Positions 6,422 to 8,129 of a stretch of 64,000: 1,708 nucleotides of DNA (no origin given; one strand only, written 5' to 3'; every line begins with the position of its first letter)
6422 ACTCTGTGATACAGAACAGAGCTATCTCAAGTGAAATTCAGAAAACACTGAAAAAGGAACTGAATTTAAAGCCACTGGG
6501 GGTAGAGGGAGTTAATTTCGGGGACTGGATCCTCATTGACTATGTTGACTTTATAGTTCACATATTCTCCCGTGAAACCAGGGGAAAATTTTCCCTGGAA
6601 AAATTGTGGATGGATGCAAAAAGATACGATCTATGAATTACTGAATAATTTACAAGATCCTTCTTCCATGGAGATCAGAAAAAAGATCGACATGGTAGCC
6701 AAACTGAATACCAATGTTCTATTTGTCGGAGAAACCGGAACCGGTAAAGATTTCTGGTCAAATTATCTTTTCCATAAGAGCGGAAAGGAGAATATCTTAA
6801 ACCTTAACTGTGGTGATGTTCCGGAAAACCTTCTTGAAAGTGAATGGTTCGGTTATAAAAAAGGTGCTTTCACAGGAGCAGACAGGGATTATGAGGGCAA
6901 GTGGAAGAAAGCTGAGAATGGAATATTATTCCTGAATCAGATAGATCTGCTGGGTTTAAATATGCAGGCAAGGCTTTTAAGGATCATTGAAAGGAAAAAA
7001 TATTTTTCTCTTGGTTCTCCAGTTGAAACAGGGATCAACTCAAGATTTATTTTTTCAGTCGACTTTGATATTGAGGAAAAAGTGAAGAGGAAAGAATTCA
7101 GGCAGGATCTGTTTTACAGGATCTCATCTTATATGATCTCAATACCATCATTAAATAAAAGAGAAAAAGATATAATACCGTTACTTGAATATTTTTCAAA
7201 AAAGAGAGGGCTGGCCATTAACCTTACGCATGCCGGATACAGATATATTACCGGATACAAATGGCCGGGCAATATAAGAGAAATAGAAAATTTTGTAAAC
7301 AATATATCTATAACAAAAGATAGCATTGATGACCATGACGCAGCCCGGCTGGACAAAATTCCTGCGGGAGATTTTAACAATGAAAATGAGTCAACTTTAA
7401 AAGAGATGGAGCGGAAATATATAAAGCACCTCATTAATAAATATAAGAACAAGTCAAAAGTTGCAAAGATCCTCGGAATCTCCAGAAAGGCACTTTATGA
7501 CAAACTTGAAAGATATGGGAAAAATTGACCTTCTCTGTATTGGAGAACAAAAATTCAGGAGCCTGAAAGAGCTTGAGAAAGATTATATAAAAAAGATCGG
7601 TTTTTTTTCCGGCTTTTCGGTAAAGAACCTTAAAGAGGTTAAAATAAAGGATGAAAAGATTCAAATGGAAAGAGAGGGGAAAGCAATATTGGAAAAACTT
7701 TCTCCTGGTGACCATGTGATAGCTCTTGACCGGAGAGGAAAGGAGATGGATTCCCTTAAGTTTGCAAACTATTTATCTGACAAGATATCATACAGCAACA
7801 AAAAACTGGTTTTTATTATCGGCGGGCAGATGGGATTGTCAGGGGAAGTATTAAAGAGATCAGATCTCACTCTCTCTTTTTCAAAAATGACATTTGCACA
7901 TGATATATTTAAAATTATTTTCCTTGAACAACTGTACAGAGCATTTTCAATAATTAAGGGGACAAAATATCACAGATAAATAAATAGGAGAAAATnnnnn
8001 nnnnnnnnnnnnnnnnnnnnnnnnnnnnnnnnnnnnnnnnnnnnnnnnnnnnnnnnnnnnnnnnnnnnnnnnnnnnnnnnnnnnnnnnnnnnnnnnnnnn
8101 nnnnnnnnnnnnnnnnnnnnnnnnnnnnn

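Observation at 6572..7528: Receiver-less sigma54 activator homologue inside the rsfS-rlmH operon carries a natural Walker B DE to NQ (ATP-trap) substitution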

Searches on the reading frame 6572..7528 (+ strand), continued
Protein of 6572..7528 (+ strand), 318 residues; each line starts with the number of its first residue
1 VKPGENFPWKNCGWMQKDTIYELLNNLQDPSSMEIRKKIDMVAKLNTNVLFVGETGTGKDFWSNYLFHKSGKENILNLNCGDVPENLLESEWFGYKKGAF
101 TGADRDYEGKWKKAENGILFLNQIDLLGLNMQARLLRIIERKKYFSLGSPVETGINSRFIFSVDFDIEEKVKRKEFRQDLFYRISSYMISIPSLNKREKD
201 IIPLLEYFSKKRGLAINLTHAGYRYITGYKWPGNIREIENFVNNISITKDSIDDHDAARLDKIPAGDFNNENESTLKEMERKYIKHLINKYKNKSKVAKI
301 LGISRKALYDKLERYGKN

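Call 70: find_homologous_proteins(query=P0147, max_evalue=1e-20)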
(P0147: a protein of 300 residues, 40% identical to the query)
Query P0147 (300 aa): 937 proteins with E <= 1e-20 among 4222 candidates; the best 120 are listed.
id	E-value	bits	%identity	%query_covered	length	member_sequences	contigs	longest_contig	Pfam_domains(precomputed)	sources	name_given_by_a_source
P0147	2.8e-190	649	100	100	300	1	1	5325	PF00158.33,PF25601.2,PF14532.13,PF07728.21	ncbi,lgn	-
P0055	4.8e-67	245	43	96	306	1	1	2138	PF00158.33,PF25601.2,PF02954.26,PF18024.8,PF14532.13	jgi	jgi:transcriptional regulator with PAS, ATPase and Fis domain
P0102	1.4e-66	243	45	98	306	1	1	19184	PF00158.33,PF25601.2,PF02954.26,PF14532.13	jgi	-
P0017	5.1e-65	238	43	96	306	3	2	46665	PF00158.33,PF25601.2,PF02954.26,PF14532.13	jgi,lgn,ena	jgi:two-component system NtrC family response regulator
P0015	1.4e-64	236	42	96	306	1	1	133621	PF00158.33,PF25601.2,PF02954.26,PF14532.13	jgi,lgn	jgi:transcriptional regulator with PAS, ATPase and Fis domain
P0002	1.4e-64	236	42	96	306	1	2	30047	PF00158.33,PF25601.2,PF02954.26,PF14532.13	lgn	-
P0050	2.3e-64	236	43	96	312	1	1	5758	PF00158.33,PF25601.2,PF14532.13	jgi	jgi:transcriptional regulator with PAS, ATPase and Fis domain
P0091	1.6e-63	233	39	100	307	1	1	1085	PF00158.33,PF25601.2,PF02954.26,PF14532.13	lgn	-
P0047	2.3e-62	229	44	96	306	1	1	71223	PF00158.33,PF25601.2,PF02954.26,PF14532.13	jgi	-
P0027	2.4e-62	229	41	100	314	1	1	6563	PF00158.33,PF25601.2,PF02954.26,PF18024.8,PF14532.13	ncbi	-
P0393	1.7e-61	226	40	100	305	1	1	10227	PF00158.33,PF25601.2,PF02954.26,PF14532.13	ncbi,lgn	-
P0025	1.9e-61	226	43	95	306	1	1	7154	PF00158.33,PF25601.2,PF14532.13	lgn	-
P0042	2.0e-60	223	43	93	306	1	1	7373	PF00158.33,PF25601.2,PF02954.26,PF14532.13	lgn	-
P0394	2.3e-60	223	42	96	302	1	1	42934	PF00158.33,PF25601.2,PF02954.26,PF14532.13,PF07728.21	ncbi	-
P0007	2.9e-60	222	39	96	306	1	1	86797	PF00158.33,PF25601.2,PF02954.26,PF14532.13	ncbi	-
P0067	3.5e-60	222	41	94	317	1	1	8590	PF00158.33,PF25601.2,PF02954.26,PF14532.13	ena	-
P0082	5.2e-60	221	38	100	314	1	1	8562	PF00158.33,PF25601.2,PF02954.26,PF14532.13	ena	-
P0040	2.2e-59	219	42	95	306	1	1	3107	PF00158.33,PF25601.2,PF02954.26,PF14532.13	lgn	-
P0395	2.4e-59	219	40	95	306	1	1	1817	PF00158.33,PF25601.2,PF02954.26,PF14532.13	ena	-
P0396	5.3e-59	218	42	96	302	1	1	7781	PF00158.33,PF25601.2,PF02954.26,PF14532.13,PF07728.21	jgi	-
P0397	6.3e-59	218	39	99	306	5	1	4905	PF00158.33,PF25601.2,PF02954.26,PF14532.13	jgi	jgi:transcriptional regulator with PAS, ATPase and Fis domain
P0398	1.3e-58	217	43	94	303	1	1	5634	PF00158.33,PF25601.2,PF02954.26,PF14532.13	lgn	-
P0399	1.4e-58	217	38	96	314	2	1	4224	PF00158.33,PF25601.2,PF02954.26,PF14532.13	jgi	jgi:transcriptional regulator with PAS, ATPase and Fis domain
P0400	1.6e-58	217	39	95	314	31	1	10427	PF00158.33,PF25601.2,PF02954.26,PF14532.13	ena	-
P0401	2.3e-58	216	39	95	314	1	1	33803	PF00158.33,PF25601.2,PF02954.26,PF14532.13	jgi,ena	-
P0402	4.3e-58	215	40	94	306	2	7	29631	PF00158.33,PF25601.2,PF14532.13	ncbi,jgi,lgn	-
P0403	5.9e-58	215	39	95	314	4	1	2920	PF00158.33,PF25601.2,PF02954.26,PF14532.13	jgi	-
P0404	5.9e-58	215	39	95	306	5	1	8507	PF00158.33,PF25601.2,PF02954.26,PF14532.13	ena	-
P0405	8.3e-58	214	39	95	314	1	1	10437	PF00158.33,PF25601.2,PF02954.26,PF14532.13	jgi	jgi:transcriptional regulator with PAS, ATPase and Fis domain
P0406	9.3e-58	214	38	95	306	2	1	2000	PF00158.33,PF25601.2,PF02954.26,PF14532.13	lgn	-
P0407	3.9e-57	212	39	95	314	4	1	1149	PF00158.33,PF25601.2,PF02954.26,PF14532.13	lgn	-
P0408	4.6e-57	212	38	95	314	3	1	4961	PF00158.33,PF25601.2,PF02954.26,PF14532.13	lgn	-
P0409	5.3e-57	212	38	95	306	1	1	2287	PF00158.33,PF25601.2,PF02954.26,PF14532.13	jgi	jgi:transcriptional regulator with PAS, ATPase and Fis domain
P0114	8.2e-57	211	41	94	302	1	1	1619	PF00158.33,PF25601.2,PF02954.26,PF14532.13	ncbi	-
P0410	1.2e-56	210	39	95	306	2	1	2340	PF00158.33,PF25601.2,PF02954.26,PF14532.13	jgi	jgi:transcriptional regulator with PAS, ATPase and Fis domain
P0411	1.6e-56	210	39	95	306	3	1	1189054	PF00158.33,PF25601.2,PF02954.26,PF14532.13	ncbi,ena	-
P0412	2.5e-56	209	38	95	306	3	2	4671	PF00158.33,PF25601.2,PF02954.26,PF14532.13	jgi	jgi:transcriptional regulator with PAS, ATPase and Fis domain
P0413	2.7e-56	209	39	95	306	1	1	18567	PF00158.33,PF25601.2,PF02954.26,PF14532.13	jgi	jgi:transcriptional regulator with PAS, ATPase and Fis domain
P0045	4.2e-56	209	38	98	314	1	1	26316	PF00158.33,PF25601.2,PF02954.26,PF14532.13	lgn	-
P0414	9.9e-56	207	38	100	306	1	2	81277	PF00158.33,PF25601.2,PF02954.26,PF14532.13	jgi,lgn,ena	-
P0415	1.4e-55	207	38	95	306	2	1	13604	PF00158.33,PF25601.2,PF02954.26,PF14532.13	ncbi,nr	ncbi:MAG: sigma 54-interacting transcriptional regulator [Candidatus Aminicenantes bacterium]|nr:sig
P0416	3.8e-53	199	41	92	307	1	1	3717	PF00158.33,PF25601.2,PF02954.26,PF14532.13,PF07728.21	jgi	jgi:transcriptional regulator with PAS, ATPase and Fis domain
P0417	3.3e-50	189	39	97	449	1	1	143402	PF00158.33,PF07724.21,PF25601.2,PF02954.26,PF00004.36,PF14532.13,PF07728.21,PF00072.31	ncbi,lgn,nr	ncbi:MAG: sigma-54 dependent transcriptional regulator [Candidatus Brocadiaceae bacterium]|nr:sigma-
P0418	6.8e-49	185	40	93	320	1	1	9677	PF00158.33,PF07724.21,PF25601.2,PF02954.26,PF18024.8,PF00004.36,PF14532.13,PF07728.21,PF01078.28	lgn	-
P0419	7.7e-48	181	37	97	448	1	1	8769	PF13426.14,PF00158.33,PF07724.21,PF25601.2,PF02954.26,PF08448.17,PF00004.36,PF00989.32,PF14532.13,PF07728.21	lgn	-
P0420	1.4e-47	181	37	97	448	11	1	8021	PF13426.14,PF13188.14,PF00004.36,PF14532.13,PF07728.21,PF13596.13,PF00158.33,PF07724.21,PF25601.2,PF02954.26,PF08448.17,PF00989.32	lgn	-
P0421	2.6e-47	180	37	95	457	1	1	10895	PF00158.33,PF25601.2,PF02954.26,PF00004.36,PF14532.13,PF07728.21,PF00072.31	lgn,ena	-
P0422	3.5e-47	179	38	97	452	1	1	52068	PF00158.33,PF07724.21,PF25601.2,PF02954.26,PF00004.36,PF14532.13,PF07728.21,PF00072.31,PF13191.13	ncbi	-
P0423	7.5e-47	178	39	98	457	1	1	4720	PF00158.33,PF07724.21,PF25601.2,PF02954.26,PF00004.36,PF14532.13,PF07728.21,PF00072.31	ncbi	-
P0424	1.7e-46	177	38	96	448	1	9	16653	PF13426.14,PF13188.14,PF00158.33,PF07724.21,PF25601.2,PF02954.26,PF00989.32,PF14532.13,PF01078.28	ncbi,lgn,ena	-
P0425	1.8e-46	177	40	98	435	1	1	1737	PF00158.33,PF07724.21,PF25601.2,PF02954.26,PF14532.13,PF07728.21,PF00072.31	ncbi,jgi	-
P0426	2.9e-46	176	37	98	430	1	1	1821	PF00158.33,PF07724.21,PF25601.2,PF02954.26,PF00004.36,PF14532.13,PF07728.21,PF00072.31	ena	-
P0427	3.1e-46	176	40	93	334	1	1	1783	PF00158.33,PF07724.21,PF25601.2,PF02954.26,PF00004.36,PF14532.13,PF07728.21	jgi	-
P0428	5.1e-46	176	37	93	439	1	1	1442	PF00158.33,PF07724.21,PF25601.2,PF02954.26,PF14532.13,PF07728.21,PF00072.31,PF01078.28,PF13191.13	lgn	-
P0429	7.2e-46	175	37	92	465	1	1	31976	PF00158.33,PF07724.21,PF25601.2,PF02954.26,PF14532.13,PF07728.21,PF00072.31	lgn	-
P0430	7.7e-46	175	40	93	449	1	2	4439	PF00158.33,PF07724.21,PF25601.2,PF02954.26,PF00004.36,PF14532.13,PF07728.21,PF00072.31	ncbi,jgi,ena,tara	jgi:DNA-binding NtrC family response regulator|tara:strand:- start:341 stop:1690 length:1350 start_c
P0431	8.1e-46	175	41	92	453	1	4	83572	PF00158.33,PF25601.2,PF02954.26,PF00004.36,PF14532.13,PF07728.21,PF00072.31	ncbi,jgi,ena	-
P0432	9.0e-46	175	37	89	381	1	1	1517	PF00158.33,PF07724.21,PF25601.2,PF02954.26,PF00004.36,PF14532.13,PF07728.21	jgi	jgi:DNA-binding NtrC family response regulator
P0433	9.1e-46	175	40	94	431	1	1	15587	PF13426.14,PF00158.33,PF07724.21,PF25601.2,PF02954.26,PF14532.13,PF07728.21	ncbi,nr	ncbi:MAG: sigma 54-interacting transcriptional regulator [Tissierellia bacterium]|nr:sigma 54-intera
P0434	9.5e-46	175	40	93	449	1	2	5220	PF00158.33,PF07724.21,PF25601.2,PF02954.26,PF00004.36,PF14532.13,PF07728.21,PF00072.31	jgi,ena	-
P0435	1.0e-45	175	40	94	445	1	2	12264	PF13426.14,PF13188.14,PF00158.33,PF07724.21,PF25601.2,PF02954.26,PF14532.13,PF07728.21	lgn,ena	-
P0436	1.0e-45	175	40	93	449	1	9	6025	PF00158.33,PF07724.21,PF25601.2,PF02954.26,PF00004.36,PF14532.13,PF07728.21,PF00072.31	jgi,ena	-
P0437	1.2e-45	174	36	96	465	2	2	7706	PF00158.33,PF25601.2,PF02954.26,PF14532.13,PF07728.21,PF00072.31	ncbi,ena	-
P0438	1.3e-45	174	40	93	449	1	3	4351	PF00158.33,PF07724.21,PF25601.2,PF02954.26,PF00004.36,PF14532.13,PF07728.21,PF00072.31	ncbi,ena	-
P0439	1.5e-45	174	39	93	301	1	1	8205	PF00158.33,PF25601.2,PF02954.26,PF00004.36,PF14532.13,PF07728.21,PF01078.28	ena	-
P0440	1.6e-45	174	39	91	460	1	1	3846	PF00158.33,PF07724.21,PF25601.2,PF02954.26,PF00493.30,PF00004.36,PF14532.13,PF07728.21,PF00072.31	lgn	-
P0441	1.9e-45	174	40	93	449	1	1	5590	PF00158.33,PF07724.21,PF25601.2,PF02954.26,PF00004.36,PF14532.13,PF07728.21,PF00072.31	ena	-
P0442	2.6e-45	173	38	93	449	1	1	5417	PF00158.33,PF07724.21,PF25601.2,PF02954.26,PF00004.36,PF14532.13,PF07728.21,PF00072.31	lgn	-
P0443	2.6e-45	173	39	93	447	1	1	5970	PF13426.14,PF13188.14,PF00158.33,PF25601.2,PF02954.26,PF08448.17,PF00989.32,PF14532.13,PF07728.21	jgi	jgi:PAS domain S-box-containing protein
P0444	2.7e-45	173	39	93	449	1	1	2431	PF00158.33,PF07724.21,PF25601.2,PF02954.26,PF14532.13,PF07728.21,PF00072.31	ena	-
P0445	2.7e-45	173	39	93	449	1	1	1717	PF00158.33,PF07724.21,PF25601.2,PF02954.26,PF00004.36,PF14532.13,PF07728.21,PF00072.31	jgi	-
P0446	2.7e-45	173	39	93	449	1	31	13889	PF00158.33,PF07724.21,PF25601.2,PF02954.26,PF00004.36,PF14532.13,PF07728.21,PF00072.31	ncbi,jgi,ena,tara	jgi:DNA-binding NtrC family response regulator|tara:strand:- start:760 stop:2109 length:1350 start_c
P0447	3.9e-45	173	39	93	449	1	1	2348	PF00158.33,PF07724.21,PF25601.2,PF02954.26,PF14532.13,PF07728.21,PF00072.31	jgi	-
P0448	4.4e-45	172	41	93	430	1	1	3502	PF13426.14,PF00158.33,PF07724.21,PF25601.2,PF02954.26,PF00989.32,PF14532.13,PF07728.21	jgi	jgi:PAS domain S-box-containing protein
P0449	5.8e-45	172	38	93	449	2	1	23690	PF00158.33,PF07724.21,PF25601.2,PF02954.26,PF00004.36,PF14532.13,PF07728.21,PF00072.31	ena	-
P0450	6.2e-45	172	40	90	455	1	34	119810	PF00158.33,PF25601.2,PF02954.26,PF00004.36,PF14532.13,PF07728.21,PF00072.31,PF01078.28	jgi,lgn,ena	jgi:two-component system response regulator AtoC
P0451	6.7e-45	172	38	93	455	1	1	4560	PF00158.33,PF07724.21,PF25601.2,PF02954.26,PF14532.13,PF07728.21,PF00072.31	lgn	-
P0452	7.2e-45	172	38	94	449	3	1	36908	PF00158.33,PF25601.2,PF02954.26,PF14532.13,PF07728.21,PF00072.31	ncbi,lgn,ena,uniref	ncbi:MAG TPA: sigma-54-dependent transcriptional regulator [Candidatus Wunengus sp. YC60]|uniref:sig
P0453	7.5e-45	172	35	92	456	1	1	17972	PF00158.33,PF07724.21,PF25601.2,PF02954.26,PF00004.36,PF14532.13,PF07728.21,PF00072.31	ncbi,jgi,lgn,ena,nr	ncbi:MAG: sigma-54 dependent transcriptional regulator [Spirochaetes bacterium]|nr:sigma-54 dependen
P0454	9.7e-45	171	38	94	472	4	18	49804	PF00158.33,PF25601.2,PF02954.26,PF14532.13,PF00072.31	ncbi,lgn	-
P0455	2.8e-44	170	37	95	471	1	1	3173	PF13426.14,PF00158.33,PF07724.21,PF25601.2,PF18024.8,PF08448.17,PF00004.36,PF00989.32,PF14532.13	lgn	-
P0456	3.5e-44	169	38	71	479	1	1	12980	PF00158.33,PF07724.21,PF25601.2,PF02954.26,PF00004.36,PF14532.13,PF07728.21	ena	-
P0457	3.7e-44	169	37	93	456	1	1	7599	PF00158.33,PF25601.2,PF02954.26,PF00004.36,PF14532.13,PF07728.21,PF00072.31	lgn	-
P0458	4.3e-44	169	37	93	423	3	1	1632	PF00158.33,PF07724.21,PF25601.2,PF02954.26,PF00004.36,PF14532.13,PF07728.21,PF00072.31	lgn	-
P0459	4.6e-44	169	36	93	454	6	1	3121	PF00158.33,PF07724.21,PF25601.2,PF02954.26,PF00004.36,PF14532.13,PF07728.21,PF00072.31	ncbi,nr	ncbi:MAG TPA: sigma-54 dependent transcriptional regulator [Candidatus Brocadiales bacterium]|nr:sig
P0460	4.7e-44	169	38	93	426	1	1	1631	PF00158.33,PF07724.21,PF25601.2,PF02954.26,PF14532.13,PF07728.21,PF00072.31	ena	-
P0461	5.3e-44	169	39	93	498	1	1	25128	PF13426.14,PF00158.33,PF25601.2,PF02954.26,PF08448.17,PF00004.36,PF00989.32,PF14532.13,PF07728.21,PF01078.28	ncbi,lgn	-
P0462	6.2e-44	169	38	93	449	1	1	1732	PF00158.33,PF07724.21,PF25601.2,PF02954.26,PF00004.36,PF14532.13,PF07728.21,PF00072.31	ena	-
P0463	7.2e-44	168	34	95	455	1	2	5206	PF00158.33,PF07724.21,PF25601.2,PF02954.26,PF00004.36,PF14532.13,PF07728.21,PF00072.31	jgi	-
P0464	7.9e-44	168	38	94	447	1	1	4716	PF00158.33,PF25601.2,PF02954.26,PF14532.13,PF07728.21,PF00072.31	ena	-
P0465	8.0e-44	168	38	94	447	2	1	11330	PF00158.33,PF25601.2,PF02954.26,PF14532.13,PF07728.21,PF00072.31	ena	-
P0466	8.5e-44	168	38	94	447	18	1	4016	PF00158.33,PF25601.2,PF02954.26,PF14532.13,PF07728.21,PF00072.31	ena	-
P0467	9.4e-44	168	37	94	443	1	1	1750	PF13426.14,PF13188.14,PF00158.33,PF07724.21,PF25601.2,PF00004.36,PF00989.32,PF14532.13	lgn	-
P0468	9.4e-44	168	37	94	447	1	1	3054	PF00158.33,PF25601.2,PF02954.26,PF14532.13,PF07728.21,PF00072.31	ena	-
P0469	1.0e-43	168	40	93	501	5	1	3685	PF13185.13,PF00158.33,PF25601.2,PF01590.33,PF02954.26,PF13492.13,PF14532.13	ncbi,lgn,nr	ncbi:MAG: sigma-54-dependent Fis family transcriptional regulator [candidate division WOR-3 bacteriu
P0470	1.1e-43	168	37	94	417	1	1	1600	PF00158.33,PF07724.21,PF25601.2,PF02954.26,PF14532.13,PF07728.21,PF00072.31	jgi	jgi:DNA-binding NtrC family response regulator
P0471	1.1e-43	168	38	94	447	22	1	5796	PF00158.33,PF25601.2,PF02954.26,PF14532.13,PF07728.21,PF00072.31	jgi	-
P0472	1.1e-43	168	35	97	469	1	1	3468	PF00158.33,PF07724.21,PF25601.2,PF02954.26,PF00004.36,PF14532.13,PF07728.21,PF00072.31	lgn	-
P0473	1.3e-43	168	38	94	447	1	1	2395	PF00158.33,PF25601.2,PF02954.26,PF14532.13,PF07728.21,PF00072.31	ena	-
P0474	1.3e-43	168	37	93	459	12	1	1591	PF00158.33,PF07724.21,PF25601.2,PF02954.26,PF00004.36,PF14532.13,PF07728.21,PF00072.31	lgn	-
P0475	1.3e-43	168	37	93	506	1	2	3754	PF13185.13,PF00158.33,PF25601.2,PF01590.33,PF14532.13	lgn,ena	-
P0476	1.3e-43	168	33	98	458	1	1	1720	PF00158.33,PF07724.21,PF25601.2,PF02954.26,PF18024.8,PF14532.13,PF07728.21,PF00072.31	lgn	-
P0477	1.4e-43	168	35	97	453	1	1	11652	PF00158.33,PF25601.2,PF02954.26,PF18024.8,PF14532.13,PF07728.21,PF00072.31,PF01078.28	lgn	-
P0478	1.4e-43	167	36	96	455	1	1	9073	PF00158.33,PF07724.21,PF25601.2,PF02954.26,PF00004.36,PF14532.13,PF07728.21,PF00072.31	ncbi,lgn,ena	-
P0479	1.5e-43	167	37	94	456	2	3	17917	PF00158.33,PF07724.21,PF25601.2,PF02954.26,PF18024.8,PF14532.13,PF07728.21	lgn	-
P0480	1.7e-43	167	38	96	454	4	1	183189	PF00158.33,PF07724.21,PF25601.2,PF02954.26,PF00004.36,PF14532.13,PF07728.21,PF00072.31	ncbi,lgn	-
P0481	1.9e-43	167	38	96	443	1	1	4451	PF13188.14,PF00158.33,PF07724.21,PF25601.2,PF00004.36,PF00989.32,PF14532.13,PF07728.21,PF01078.28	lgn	-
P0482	2.0e-43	167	39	92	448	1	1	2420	PF13426.14,PF13188.14,PF00158.33,PF25601.2,PF02954.26,PF08448.17,PF00004.36,PF00989.32,PF14532.13,PF07728.21,PF01078.28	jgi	jgi:PAS domain S-box-containing protein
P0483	2.2e-43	167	36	92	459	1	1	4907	PF13426.14,PF13188.14,PF00158.33,PF25601.2,PF02954.26,PF18024.8,PF08448.17,PF00989.32,PF14532.13,PF07728.21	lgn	-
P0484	2.2e-43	167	37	94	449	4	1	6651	PF00158.33,PF25601.2,PF02954.26,PF14532.13,PF07728.21,PF00072.31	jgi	-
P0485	2.4e-43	167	37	94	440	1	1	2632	PF00158.33,PF07724.21,PF25601.2,PF02954.26,PF00004.36,PF14532.13,PF07728.21,PF00072.31,PF01078.28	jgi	jgi:two-component system response regulator AtoC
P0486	2.5e-43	167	38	93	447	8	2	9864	PF00158.33,PF25601.2,PF02954.26,PF14532.13,PF07728.21,PF00072.31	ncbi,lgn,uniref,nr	ncbi:MAG: sigma-54-dependent Fis family transcriptional regulator [Planctomycetes bacterium]|uniref:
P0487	3.1e-43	166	38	93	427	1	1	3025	PF00158.33,PF07724.21,PF25601.2,PF02954.26,PF00004.36,PF14532.13,PF07728.21,PF00072.31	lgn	-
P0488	3.1e-43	166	38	94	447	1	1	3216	PF00158.33,PF25601.2,PF02954.26,PF14532.13,PF07728.21,PF00072.31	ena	-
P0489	3.3e-43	166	31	93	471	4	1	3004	PF00158.33,PF07724.21,PF25601.2,PF02954.26,PF00004.36,PF14532.13,PF07728.21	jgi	jgi:DNA-binding NtrC family response regulator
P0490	3.5e-43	166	36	95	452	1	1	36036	PF13426.14,PF00158.33,PF07724.21,PF25601.2,PF14532.13,PF07728.21,PF01078.28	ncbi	-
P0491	3.9e-43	166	38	94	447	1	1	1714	PF00158.33,PF07724.21,PF25601.2,PF02954.26,PF14532.13,PF07728.21,PF00072.31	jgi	-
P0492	4.1e-43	166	36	93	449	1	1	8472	PF13426.14,PF13188.14,PF00158.33,PF25601.2,PF02954.26,PF08448.17,PF00989.32,PF14532.13,PF07728.21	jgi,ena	-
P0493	4.5e-43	166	37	96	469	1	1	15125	PF00158.33,PF25601.2,PF02954.26,PF00004.36,PF00989.32,PF14532.13,PF07728.21,PF01078.28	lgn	-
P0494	4.7e-43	166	37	95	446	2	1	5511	PF00158.33,PF07724.21,PF25601.2,PF02954.26,PF00004.36,PF00989.32,PF14532.13,PF07728.21,PF01078.28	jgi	jgi:transcriptional regulator with PAS, ATPase and Fis domain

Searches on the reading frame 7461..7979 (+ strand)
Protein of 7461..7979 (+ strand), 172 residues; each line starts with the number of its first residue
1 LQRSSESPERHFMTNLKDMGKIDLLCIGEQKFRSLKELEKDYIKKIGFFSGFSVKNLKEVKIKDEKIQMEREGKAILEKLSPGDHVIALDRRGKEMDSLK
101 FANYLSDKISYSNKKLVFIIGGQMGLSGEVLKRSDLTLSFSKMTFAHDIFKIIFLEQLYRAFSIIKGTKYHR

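Call 3: search_protein_families(library=pfam, proteins=[window:7461-7979:+], max_evalue=0.01)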
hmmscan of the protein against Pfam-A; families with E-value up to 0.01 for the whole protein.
window:7461-7979:+ (172 aa): 1 family
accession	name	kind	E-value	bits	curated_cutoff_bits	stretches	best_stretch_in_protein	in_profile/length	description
PF02590.22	SPOUT_MTase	-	1.5e-45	155.4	27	1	21-171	2-154/154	Predicted SPOUT methyltransferase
